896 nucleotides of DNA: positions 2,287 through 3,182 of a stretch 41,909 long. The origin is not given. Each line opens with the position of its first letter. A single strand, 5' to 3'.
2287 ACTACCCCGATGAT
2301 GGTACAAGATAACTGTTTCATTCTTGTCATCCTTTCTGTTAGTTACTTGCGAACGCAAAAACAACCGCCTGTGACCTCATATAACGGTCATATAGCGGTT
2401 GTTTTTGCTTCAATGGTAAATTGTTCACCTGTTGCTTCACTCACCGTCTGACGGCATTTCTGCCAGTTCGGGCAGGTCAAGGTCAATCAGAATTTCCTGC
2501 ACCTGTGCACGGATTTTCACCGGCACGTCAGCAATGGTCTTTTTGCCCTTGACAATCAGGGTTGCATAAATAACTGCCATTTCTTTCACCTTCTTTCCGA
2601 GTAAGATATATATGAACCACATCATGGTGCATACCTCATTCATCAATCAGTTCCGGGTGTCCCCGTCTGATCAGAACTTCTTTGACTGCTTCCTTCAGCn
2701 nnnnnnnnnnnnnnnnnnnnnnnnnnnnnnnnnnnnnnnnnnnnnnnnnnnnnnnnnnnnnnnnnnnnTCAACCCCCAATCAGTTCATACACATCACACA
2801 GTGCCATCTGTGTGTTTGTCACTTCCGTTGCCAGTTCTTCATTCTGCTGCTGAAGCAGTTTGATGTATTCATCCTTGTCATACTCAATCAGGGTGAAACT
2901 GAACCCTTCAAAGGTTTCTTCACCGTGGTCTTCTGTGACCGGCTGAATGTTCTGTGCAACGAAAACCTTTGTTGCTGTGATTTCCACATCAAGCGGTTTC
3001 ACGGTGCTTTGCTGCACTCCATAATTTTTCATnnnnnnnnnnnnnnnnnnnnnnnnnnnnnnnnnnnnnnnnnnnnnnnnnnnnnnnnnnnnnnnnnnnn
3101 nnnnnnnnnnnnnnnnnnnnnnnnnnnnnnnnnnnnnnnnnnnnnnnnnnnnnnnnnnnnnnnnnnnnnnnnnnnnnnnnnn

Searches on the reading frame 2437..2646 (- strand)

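Call 7: search_protein_families(library=pfam, proteins=[window:2437-2646:-], max_evalue=0.01)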
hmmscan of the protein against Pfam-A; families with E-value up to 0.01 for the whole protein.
window:2437-2646:- (69 aa): 0 families

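Call 12: search_protein_families(library=ncbifam, proteins=[window:2437-2646:-], max_evalue=0.01)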
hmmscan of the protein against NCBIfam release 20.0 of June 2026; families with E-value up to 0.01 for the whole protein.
window:2437-2646:- (69 aa): 1 family
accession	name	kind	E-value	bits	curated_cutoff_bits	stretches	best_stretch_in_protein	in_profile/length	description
NF040910.1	CD1375_fam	subfamily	2.5e-11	43.1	22.5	1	23-55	1-33/34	CD1375 family protein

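Call 22: search_protein_families(library=phrogs, proteins=[window:2437-2646:-], max_evalue=0.01)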
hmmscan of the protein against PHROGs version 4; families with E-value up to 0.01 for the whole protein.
window:2437-2646:- (69 aa): 3 families
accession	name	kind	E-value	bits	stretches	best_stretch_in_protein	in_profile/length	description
phrog_1382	-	unknown function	1.9e-18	66.8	1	19-63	2-46/48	-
phrog_7546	-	unknown function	7.3e-08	33.6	1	21-58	67-104/107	-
phrog_26033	-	unknown function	0.0056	17.6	1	22-62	40-80/104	-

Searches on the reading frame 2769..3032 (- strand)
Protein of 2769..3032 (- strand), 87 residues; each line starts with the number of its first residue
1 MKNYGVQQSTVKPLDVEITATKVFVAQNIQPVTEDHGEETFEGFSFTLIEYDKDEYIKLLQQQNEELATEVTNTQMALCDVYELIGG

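Call 7: search_protein_families(library=pfam, proteins=[window:2769-3032:-], max_evalue=0.01)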
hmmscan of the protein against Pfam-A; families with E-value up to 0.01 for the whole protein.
window:2769-3032:- (87 aa): 0 families

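Call 12: search_protein_families(library=ncbifam, proteins=[window:2769-3032:-], max_evalue=0.01)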
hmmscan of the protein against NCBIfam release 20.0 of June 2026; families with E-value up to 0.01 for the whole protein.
window:2769-3032:- (87 aa): 0 families

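Call 22: search_protein_families(library=phrogs, proteins=[window:2769-3032:-], max_evalue=0.01)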
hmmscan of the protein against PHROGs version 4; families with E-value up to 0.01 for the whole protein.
window:2769-3032:- (87 aa): 1 family
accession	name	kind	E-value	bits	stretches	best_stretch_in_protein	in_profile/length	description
phrog_18126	-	unknown function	3e-24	85.9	1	1-85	1-86/87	-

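Call 25: find_encoding_contigs(protein=window:2769-3032:-, flank=4500, max_places=10)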
Protein window:2769-3032:- (87 aa): 24 contigs read that carry it; 10 places shown.
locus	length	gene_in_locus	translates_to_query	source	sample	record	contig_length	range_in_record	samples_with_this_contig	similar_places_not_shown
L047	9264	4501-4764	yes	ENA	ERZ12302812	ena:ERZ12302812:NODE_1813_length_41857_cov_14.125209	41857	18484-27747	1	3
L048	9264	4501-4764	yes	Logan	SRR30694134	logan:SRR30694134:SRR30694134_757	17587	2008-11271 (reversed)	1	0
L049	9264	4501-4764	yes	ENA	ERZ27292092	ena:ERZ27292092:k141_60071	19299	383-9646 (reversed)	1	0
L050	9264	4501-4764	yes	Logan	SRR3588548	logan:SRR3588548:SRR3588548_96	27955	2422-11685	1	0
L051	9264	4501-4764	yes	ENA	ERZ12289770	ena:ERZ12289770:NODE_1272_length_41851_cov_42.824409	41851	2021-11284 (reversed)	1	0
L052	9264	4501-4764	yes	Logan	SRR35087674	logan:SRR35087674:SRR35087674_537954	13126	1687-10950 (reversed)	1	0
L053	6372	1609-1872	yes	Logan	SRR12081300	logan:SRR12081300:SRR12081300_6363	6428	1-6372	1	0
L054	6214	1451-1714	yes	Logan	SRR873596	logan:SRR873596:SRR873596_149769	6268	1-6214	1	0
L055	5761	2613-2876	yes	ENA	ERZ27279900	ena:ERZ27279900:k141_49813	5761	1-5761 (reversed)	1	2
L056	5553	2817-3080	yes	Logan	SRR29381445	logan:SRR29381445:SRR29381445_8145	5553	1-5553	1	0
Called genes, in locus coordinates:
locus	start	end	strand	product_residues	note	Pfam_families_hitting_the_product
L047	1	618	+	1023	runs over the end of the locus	PF06605:Prophage_tail, PF13884:Peptidase_S74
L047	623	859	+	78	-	-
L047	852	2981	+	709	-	-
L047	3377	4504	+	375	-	PF00078:RVT_1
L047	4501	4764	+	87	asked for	-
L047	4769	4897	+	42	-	-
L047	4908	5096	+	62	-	-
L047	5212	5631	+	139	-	PF05105:Phage_holin_4_1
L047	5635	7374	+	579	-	PF05257:CHAP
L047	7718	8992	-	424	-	PF14657:Arm-DNA-bind_4, PF14659:Phage_int_SAM_3, PF00589:Phage_integrase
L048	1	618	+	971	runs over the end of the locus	PF06605:Prophage_tail, PF13884:Peptidase_S74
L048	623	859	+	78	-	-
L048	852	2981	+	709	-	-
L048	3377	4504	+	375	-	PF00078:RVT_1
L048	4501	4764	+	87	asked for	-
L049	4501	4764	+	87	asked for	-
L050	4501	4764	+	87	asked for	-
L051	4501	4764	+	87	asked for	-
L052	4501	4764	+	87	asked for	-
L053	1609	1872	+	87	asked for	-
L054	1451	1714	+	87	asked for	-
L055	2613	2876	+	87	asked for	-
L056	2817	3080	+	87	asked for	-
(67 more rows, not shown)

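Call 64: search_protein_families(library=ncbifam, proteins=[window:2769-3032:-], max_evalue=1)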
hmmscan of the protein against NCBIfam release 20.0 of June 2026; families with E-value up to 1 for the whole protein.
window:2769-3032:- (87 aa): 1 family
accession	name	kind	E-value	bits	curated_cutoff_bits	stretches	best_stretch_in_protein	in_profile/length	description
NF047359.1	CptIN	equivalog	0.047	13.5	90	1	19-82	80-144/150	type III toxin-antitoxin system CptIN family toxin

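Call 74: search_dna_similar(query=window:2772-3032:-, collection=phages, mode=protein, max_evalue=0.001, max_rows=30)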
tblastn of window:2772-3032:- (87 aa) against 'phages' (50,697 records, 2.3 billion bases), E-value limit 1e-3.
No match.

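Call 84: find_homologous_proteins(query=window:2772-3032:-, max_evalue=0.001)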
Query window:2772-3032:- (87 aa): 54 proteins with E <= 0.001 among 54 candidates.
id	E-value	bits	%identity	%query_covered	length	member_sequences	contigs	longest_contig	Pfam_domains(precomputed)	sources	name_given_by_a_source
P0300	1.1e-49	183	100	100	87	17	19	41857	-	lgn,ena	-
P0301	1.9e-48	179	98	100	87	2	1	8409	-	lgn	-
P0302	3.0e-46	172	94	100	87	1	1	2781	-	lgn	-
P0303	4.8e-42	159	85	100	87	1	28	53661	-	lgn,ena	-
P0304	6.0e-36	140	84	89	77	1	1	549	-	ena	-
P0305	2.5e-31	125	72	100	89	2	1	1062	-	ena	-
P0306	1.9e-30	122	71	100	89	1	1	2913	-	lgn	-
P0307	2.5e-30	122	71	100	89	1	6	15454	-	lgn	-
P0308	2.4e-28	115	69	100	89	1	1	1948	-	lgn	-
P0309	8.9e-28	114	64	100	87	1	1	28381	-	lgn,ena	-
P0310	1.1e-27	113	63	100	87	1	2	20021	-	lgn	-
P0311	1.4e-23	100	57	99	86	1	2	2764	-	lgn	-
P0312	5.6e-23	98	58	98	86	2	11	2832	-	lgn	-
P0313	1.0e-22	98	57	99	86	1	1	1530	-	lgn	-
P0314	3.2e-22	96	56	99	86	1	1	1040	-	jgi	jgi:hypothetical protein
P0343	1.3e-18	85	50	99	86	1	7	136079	-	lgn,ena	-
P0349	2.0e-14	71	47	100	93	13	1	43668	-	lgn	-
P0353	9.3e-8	50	53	70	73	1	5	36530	-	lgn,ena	-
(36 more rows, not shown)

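Call 85: find_encoding_contigs(protein=P0343, flank=4500, max_places=2)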
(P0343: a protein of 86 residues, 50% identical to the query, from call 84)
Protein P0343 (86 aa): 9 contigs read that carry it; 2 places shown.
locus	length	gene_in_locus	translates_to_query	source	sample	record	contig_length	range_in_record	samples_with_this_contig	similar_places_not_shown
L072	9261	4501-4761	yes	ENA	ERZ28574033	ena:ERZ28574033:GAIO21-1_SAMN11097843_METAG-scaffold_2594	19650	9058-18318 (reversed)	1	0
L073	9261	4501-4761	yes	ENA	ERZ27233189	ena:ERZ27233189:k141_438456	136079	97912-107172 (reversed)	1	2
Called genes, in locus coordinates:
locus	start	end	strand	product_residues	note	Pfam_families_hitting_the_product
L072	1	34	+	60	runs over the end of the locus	-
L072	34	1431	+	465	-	-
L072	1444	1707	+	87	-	-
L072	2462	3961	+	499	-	-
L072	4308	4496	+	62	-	-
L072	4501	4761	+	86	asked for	-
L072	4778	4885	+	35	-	-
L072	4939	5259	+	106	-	-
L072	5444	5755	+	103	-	-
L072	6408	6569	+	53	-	-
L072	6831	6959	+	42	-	-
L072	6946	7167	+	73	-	-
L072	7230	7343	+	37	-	-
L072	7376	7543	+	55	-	-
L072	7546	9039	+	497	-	PF11443:DUF2828, PF25043:DUF7788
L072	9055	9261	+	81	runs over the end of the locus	-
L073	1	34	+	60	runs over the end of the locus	-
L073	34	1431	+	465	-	-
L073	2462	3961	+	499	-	-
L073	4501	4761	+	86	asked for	-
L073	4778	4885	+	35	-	-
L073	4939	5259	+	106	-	-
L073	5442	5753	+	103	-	-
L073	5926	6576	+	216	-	PF01541:GIY-YIG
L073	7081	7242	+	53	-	-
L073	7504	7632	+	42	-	-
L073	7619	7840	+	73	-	-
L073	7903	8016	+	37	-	-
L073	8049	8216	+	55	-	-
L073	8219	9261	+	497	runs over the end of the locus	PF11443:DUF2828, PF25043:DUF7788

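Call 86: find_encoding_contigs(protein=P0349, flank=4500, max_places=2)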
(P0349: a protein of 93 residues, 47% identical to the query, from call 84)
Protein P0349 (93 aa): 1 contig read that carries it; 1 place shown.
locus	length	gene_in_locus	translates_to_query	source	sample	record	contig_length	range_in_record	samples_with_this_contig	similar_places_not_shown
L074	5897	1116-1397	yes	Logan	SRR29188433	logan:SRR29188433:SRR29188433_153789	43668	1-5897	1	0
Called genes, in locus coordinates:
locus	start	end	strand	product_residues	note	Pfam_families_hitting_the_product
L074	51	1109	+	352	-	PF00078:RVT_1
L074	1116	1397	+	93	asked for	-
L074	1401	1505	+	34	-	-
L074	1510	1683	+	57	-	-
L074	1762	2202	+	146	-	PF05105:Phage_holin_4_1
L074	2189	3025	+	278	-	PF01510:Amidase_2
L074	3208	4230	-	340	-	PF00589:Phage_integrase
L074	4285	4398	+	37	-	-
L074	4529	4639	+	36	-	-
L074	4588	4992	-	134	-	-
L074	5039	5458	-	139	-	PF12844:HTH_19 (weak), PF13560:HTH_31 (weak), PF01381:HTH_3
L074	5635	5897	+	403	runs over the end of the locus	-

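Call 87: find_encoding_contigs(protein=P0353, flank=4500, max_places=2)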
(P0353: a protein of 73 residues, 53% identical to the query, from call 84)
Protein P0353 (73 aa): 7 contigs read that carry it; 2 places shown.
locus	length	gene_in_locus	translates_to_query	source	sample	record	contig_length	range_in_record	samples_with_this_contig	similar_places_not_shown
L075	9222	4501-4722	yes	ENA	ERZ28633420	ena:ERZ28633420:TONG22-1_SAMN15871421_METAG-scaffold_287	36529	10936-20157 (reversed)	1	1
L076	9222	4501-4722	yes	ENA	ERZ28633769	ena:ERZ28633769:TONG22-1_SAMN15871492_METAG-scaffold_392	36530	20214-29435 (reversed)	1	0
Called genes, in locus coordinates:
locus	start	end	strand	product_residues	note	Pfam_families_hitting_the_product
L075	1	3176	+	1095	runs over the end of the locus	-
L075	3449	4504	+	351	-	PF00078:RVT_1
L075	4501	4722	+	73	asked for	-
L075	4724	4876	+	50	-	PF09693:Phage_XkdX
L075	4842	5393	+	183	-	PF07737:ATLF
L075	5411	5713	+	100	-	-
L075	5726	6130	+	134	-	-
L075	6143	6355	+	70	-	PF16938:Phage_holin_Dp1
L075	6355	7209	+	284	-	PF01183:Glyco_hydro_25, PF01471:PG_binding_1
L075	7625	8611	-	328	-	PF00589:Phage_integrase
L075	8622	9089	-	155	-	PF01381:HTH_3 (weak)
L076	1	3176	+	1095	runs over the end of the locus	-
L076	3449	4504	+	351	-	PF00078:RVT_1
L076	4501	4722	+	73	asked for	-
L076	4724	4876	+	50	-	PF09693:Phage_XkdX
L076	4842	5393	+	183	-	PF07737:ATLF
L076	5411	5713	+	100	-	-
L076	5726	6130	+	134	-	-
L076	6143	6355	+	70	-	PF16938:Phage_holin_Dp1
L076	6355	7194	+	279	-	-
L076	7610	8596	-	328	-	PF00589:Phage_integrase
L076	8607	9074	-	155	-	PF01381:HTH_3 (weak)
